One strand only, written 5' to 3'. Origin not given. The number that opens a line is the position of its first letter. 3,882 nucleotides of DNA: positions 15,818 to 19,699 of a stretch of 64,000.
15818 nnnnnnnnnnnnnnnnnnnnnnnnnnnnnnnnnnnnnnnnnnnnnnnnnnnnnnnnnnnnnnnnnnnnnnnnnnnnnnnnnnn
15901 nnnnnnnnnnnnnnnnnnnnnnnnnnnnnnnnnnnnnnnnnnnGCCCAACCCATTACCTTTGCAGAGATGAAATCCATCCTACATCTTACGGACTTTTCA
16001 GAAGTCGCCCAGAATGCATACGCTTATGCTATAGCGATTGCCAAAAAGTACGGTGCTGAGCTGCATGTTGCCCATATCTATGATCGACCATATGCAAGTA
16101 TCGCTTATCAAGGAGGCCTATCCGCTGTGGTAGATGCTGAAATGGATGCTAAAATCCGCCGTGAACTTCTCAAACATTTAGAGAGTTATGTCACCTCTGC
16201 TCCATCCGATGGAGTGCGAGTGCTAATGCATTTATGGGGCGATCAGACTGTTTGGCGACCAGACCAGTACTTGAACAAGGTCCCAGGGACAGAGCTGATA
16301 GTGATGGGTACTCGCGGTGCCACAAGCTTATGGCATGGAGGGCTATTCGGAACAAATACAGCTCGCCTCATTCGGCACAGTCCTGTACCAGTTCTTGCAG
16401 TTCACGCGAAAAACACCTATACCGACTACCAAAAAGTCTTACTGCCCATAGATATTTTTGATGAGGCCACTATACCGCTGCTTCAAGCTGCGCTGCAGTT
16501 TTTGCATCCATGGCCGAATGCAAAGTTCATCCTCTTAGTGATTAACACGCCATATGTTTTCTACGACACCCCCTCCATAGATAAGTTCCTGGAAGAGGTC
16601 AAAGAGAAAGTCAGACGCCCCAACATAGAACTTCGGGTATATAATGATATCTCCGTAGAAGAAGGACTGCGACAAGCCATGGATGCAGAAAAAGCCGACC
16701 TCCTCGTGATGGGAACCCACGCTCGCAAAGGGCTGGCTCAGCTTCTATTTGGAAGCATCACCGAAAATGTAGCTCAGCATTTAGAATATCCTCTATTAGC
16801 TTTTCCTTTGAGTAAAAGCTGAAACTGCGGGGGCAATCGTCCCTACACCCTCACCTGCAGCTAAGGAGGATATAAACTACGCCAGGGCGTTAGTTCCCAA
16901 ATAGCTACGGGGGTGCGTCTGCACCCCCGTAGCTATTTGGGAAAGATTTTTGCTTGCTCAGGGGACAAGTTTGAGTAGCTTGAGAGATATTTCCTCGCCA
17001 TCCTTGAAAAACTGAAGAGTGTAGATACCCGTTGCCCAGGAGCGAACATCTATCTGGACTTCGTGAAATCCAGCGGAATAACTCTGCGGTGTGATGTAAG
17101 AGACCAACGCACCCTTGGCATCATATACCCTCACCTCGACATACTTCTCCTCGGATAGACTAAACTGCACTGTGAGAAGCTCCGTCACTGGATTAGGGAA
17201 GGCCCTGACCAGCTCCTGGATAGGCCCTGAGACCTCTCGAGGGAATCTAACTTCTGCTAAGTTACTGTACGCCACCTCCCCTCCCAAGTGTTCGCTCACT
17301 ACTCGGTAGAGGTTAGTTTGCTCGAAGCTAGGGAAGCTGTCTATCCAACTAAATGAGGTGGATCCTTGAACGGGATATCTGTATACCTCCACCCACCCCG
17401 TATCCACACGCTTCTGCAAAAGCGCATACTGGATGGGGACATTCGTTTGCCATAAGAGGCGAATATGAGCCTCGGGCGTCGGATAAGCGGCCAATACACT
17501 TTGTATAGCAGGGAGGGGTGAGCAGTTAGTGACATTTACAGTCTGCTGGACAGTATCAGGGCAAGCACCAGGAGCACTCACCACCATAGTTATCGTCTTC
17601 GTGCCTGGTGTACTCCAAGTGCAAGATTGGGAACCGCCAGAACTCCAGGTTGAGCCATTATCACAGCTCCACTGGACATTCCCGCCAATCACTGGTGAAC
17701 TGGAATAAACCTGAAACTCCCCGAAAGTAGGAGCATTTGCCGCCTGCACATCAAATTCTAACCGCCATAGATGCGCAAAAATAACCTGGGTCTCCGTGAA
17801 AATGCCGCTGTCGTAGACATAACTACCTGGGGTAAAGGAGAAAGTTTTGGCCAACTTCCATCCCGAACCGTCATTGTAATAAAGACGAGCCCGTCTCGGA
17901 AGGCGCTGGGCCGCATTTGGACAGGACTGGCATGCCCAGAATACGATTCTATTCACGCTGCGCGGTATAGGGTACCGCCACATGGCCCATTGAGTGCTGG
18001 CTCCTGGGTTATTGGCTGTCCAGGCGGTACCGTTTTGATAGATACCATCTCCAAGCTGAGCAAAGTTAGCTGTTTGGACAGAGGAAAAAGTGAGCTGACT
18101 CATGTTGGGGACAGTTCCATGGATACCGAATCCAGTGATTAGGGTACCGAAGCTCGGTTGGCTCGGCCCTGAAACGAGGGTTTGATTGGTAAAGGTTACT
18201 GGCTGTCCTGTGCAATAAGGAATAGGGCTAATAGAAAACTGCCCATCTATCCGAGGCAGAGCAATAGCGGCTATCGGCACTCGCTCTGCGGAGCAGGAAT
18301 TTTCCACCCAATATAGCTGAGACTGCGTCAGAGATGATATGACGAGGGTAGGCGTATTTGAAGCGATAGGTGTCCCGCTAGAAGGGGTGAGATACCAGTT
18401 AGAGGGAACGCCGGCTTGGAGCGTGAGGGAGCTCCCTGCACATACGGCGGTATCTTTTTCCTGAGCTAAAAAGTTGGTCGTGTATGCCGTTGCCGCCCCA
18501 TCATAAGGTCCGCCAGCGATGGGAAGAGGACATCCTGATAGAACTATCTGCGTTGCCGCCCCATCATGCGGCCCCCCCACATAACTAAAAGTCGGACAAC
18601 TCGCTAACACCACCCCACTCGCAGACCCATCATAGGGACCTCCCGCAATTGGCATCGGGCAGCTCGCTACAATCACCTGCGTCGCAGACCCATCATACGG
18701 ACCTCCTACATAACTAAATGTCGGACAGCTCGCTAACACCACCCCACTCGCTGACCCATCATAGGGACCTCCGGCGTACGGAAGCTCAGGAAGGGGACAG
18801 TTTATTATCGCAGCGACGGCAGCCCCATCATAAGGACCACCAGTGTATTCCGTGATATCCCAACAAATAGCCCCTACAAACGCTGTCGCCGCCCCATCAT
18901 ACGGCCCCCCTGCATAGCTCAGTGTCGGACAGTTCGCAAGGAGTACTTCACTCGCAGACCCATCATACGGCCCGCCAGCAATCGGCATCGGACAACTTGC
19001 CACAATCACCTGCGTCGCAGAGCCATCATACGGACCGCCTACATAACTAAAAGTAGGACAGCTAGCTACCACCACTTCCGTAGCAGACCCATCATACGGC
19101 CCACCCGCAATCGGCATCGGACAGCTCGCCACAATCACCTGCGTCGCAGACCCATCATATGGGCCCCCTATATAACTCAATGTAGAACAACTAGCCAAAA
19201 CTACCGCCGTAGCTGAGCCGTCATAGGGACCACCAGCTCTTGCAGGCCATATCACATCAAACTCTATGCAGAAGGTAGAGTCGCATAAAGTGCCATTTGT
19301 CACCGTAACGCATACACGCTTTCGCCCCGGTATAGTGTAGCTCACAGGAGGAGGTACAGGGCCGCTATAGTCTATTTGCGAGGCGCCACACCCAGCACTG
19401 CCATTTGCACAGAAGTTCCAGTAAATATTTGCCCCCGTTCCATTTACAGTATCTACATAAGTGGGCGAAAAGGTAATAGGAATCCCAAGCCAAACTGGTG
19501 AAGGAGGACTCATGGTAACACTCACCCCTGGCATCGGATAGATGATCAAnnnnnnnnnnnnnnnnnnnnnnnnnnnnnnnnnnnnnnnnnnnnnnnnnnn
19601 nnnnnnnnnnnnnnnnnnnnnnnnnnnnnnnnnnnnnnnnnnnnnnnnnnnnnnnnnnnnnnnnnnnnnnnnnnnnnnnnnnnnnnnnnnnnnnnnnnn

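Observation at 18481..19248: Alternating two-subtype 63/66-nt in-frame tandem array, a likely length-variable locus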

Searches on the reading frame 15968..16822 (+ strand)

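Call 30: search_protein_families(library=ncbifam, proteins=[window:15968-16822:+], max_evalue=0.00001)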
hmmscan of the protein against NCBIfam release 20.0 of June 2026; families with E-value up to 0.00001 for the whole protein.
window:15968-16822:+ (284 aa): 1 family
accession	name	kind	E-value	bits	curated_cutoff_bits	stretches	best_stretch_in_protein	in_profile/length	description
NF008380.0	PRK11175.1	equivalog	2.6e-09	36.5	227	0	231-279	251-299/313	universal stress protein UspE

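Call 31: search_protein_families(library=pfam, proteins=[window:15968-16822:+], max_evalue=0.00001)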
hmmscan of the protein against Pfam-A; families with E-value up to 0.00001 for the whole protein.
window:15968-16822:+ (284 aa): 1 family
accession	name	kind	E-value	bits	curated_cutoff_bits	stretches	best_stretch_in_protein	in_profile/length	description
PF00582.32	Usp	-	4.4e-35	121.7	24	2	2-146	3-141/141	Universal stress protein family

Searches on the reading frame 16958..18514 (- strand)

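Call 7: search_protein_families(library=pfam, proteins=[window:16958-18514:-], max_evalue=10)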
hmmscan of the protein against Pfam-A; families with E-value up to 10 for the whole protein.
window:16958-18514:- (518 aa): 5 families
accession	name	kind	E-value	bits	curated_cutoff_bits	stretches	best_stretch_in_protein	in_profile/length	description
PF18962.6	Por_Secre_tail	-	6.8e-12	46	27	1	439-511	2-71/75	Secretion system C-terminal sorting domain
PF19081.6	Ig_7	-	2.1e-07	31.6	27.3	1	20-87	8-84/84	Ig-like domain CHU_C associated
PF13860.13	FlgD_ig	-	0.0015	18.9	27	1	447-499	12-70/79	FlgD Ig-like domain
PF11589.14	DUF3244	-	0.085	13.3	25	1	446-505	30-86/96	Domain of unknown function (DUF3244)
PF00801.26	PKD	-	0.97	9.9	23.5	1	280-315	32-68/80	PKD domain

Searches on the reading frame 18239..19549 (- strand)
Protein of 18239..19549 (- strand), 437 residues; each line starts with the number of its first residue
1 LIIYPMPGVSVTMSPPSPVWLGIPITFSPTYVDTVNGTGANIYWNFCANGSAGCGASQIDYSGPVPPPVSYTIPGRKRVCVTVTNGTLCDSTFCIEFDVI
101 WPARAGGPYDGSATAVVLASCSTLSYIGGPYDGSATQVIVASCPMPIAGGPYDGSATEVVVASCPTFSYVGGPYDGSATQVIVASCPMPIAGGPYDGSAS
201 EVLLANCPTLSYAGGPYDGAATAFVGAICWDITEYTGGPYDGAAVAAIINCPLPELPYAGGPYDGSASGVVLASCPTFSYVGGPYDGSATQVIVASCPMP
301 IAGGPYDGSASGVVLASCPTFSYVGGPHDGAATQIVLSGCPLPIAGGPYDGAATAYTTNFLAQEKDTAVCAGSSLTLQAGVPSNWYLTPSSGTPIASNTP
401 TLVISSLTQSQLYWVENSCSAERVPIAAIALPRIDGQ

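Call 21: search_protein_families(library=pfam, alignment_id=A1, max_evalue=1)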
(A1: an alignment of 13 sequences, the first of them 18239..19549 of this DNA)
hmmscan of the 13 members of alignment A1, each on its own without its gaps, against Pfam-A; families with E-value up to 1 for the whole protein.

A. member 1, window:18239-19549:- (437 aa): 2 families
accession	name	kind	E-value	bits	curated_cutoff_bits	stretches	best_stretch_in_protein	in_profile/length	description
PF19081.6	Ig_7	-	5.4e-08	33.5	27.3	1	365-432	8-84/84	Ig-like domain CHU_C associated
PF25558.1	DUF7930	-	7e-05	23.2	27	0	120-132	25-37/75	Domain of unknown function (DUF7930)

B. families by the number of members that match (of 13 scanned): 11 families
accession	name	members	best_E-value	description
PF19081.6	Ig_7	11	9.5e-10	Ig-like domain CHU_C associated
PF00801.26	PKD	6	1.5e-05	PKD domain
PF25558.1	DUF7930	3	1.9e-09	Domain of unknown function (DUF7930)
PF18911.6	PKD_4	2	2.3e-05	PKD domain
PF06514.17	PsbU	1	0.00035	Photosystem II 12 kDa extrinsic protein (PsbU)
PF05317.16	Thermopsin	1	0.0078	Thermopsin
PF01140.25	Gag_MA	1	0.01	Matrix protein (MA), p15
PF03566.19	Peptidase_A21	1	0.036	Peptidase family A21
PF01669.22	Myelin_MBP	1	0.16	Myelin basic protein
PF01372.22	Melittin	1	0.41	Melittin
PF19155.6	DUF5837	1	0.95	Family of unknown function (DUF5837)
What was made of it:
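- On Pfam DUF7930: Three of 13 orthologue regions reach up to E=1.9e-9 (call 21), so the relationship is unclear.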

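Call 23: predict_structure(alignment_id=A1)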
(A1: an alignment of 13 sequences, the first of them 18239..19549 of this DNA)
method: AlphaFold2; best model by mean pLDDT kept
length: 437 residues; sequences in the alignment: 13
mean_pLDDT: 62.3   pTM: 0.44
mean pLDDT of the five models: 62.3, 62.0, 60.3, 60.0, 57.2
residues with pLDDT >= 90: 30; 70-90: 116; 50-70: 173; < 50: 118
segments of 3 or more residues with pLDDT < 50: 103-163, 167-169, 171-176, 207-211, 226-237, 249-258, 359-366, 434-437
pLDDT, mean of each block of 10 residues (from residue 1): 72 86 87 62 85 78 90 85 79 87 37 30 33 38 42 45 48 51 54 52 51 51 48 43 51 44 56 57 60 67 65 68 65 67 64 55 50 77 85 88 80 78 75 46
secondary structure, 60 per line:
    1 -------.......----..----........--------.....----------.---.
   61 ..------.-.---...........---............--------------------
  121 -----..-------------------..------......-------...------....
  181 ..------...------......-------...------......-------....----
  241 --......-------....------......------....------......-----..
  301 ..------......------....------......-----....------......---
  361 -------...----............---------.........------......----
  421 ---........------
elements in order: E8-14 E25-32 E41-45 E60-62 E75-85 E89-100 E155-160 E168-170 E177-182 E189-191 E198-203 E211-213 E220-225 E233-236 E243-248 E256-259 E266-271 E278-281 E288-293 E299-302 E309-314 E321-324 E331-336 E342-345 E352-357 E368-370 E375-386 E396-404 E411-416 E424-431
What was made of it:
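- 19235..19549 (-): PKD-like beta-sandwich domain immediately N-terminal to the array, aa 1535-1639. It contains 4-5 conserved Cys. AF2 pLDDT is mostly 72-90 in this domain, with one block at 62 (call 23).
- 18254..18457 (-): Ig_7 (CHU_C-associated Ig-like) domain that caps the C-terminal end of the array, aa 1899-1966. AF2 pLDDT is 75-88 (call 23).
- The first AF2 run, which included the flanking domains, gave only pLDDT 30-68 for the array (call 23). The first AF2 run had low confidence there (call 23).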

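Call 43: fold_search(model_id=the predicted structure, library=pdb)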
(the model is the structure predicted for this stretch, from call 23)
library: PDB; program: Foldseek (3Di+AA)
matches with E <= 10: 1227; with E <= 0.001: 0
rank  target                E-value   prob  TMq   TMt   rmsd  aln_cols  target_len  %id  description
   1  2c26                  1.1e-03  1.00  0.19  0.32   3.0       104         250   23  Structural basis for the promiscuous specificity of the carbohydrate- binding modules from the beta-sandwich super famil (released 2005-10-18)
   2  4tn9_A                3.5e-03  1.00  0.17  0.76   2.8        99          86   21  Crystal structure of Clostridium histolyticum ColG collagenase polycystic kidney disease-like domain at 1.4 Angstrom r (released 2015-03-11)
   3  4jrw_A                3.7e-03  1.00  0.16  0.73   2.9        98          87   21  Crystal structure of Clostridium histolyticum colg collagenase PKD domain 2 at 1.6 Angstrom resolution (released 2014-05-21)
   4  4jgu_A                4.8e-03  1.00  0.17  0.69   3.3        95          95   20  Crystal structure of Clostridium histolyticum ColH collagenase polycystic kidney-disease-like domain 2b at 1.4 Angstro (released 2014-03-05)
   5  2y72_A                6.1e-03  1.00  0.17  0.80   2.8        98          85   21  Crystal structure of the PKD Domain of Collagenase G from Clostridium Histolyticum at 1.18 Angstrom Resolution. (released 2011-09-28)
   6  9p25                  6.1e-03  1.00  0.18  0.19   6.6       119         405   15  Crystal structure of GH158(Pro) at 0.89 angstrom resolution (released 2026-03-11)
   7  9p26                  6.4e-03  1.00  0.17  0.19   6.8       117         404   15  Crystal structure of GH158(Pro) at 1.40 angstrom resolution (released 2026-03-11)
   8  4l9d_A                7.8e-03  1.00  0.17  0.81   2.9        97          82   22  Crystal structure of the PKD1 domain from Vibrio cholerae metalloprotease PrtV (released 2013-07-10)
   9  6aem_A                9.5e-03  1.00  0.18  0.82   2.8       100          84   20  Crystal structure of the PKD1 domain of Vibrio anguillarum Epp (released 2018-12-12)
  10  6arq_D                1.0e-02  1.00  0.17  0.24   4.3       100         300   17  Crystal structure of CD96 (D1) bound to CD155/necl-5 (D1-3) (released 2018-11-21)
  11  9p2f_A                1.2e-02  1.00  0.17  0.19   6.7       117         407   15  Crystal structure of GH158(Pro) soaked with mixed linkage (G4G3G) oligosaccharide at 1.15 angstrom resolution (released 2026-03-11)
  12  4aqo                  1.2e-02  1.00  0.17  0.75   2.9        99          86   21  CRYSTAL STRUCTURE OF THE CALCIUM BOUND PKD-like DOMAIN OF COLLAGENASE G FROM CLOSTRIDIUM HISTOLYTICUM AT 0.99 ANGSTROM R (released 2013-06-05)
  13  9oro_A                1.6e-02  1.00  0.15  0.16   6.9        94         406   18  Crystal structure of GH158(Pro) soaked with laminaritetraose at 1.31 angstrom resolution (released 2026-03-11)
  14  4l9d_B                1.8e-02  1.00  0.16  0.79   2.9        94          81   20  Crystal structure of the PKD1 domain from Vibrio cholerae metalloprotease PrtV (released 2013-07-10)
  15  4aq1_A                3.6e-02  1.00  0.17  0.11   4.8       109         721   16  Structure of the SbsB S-layer protein of Geobacillus stearothermophilus PV72p2 in complex with nanobody KB6 (released 2012-06-13)
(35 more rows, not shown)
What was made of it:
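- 19235..19549 (-): Foldseek hits PKD domains of collagenases and PrtV (call 43).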
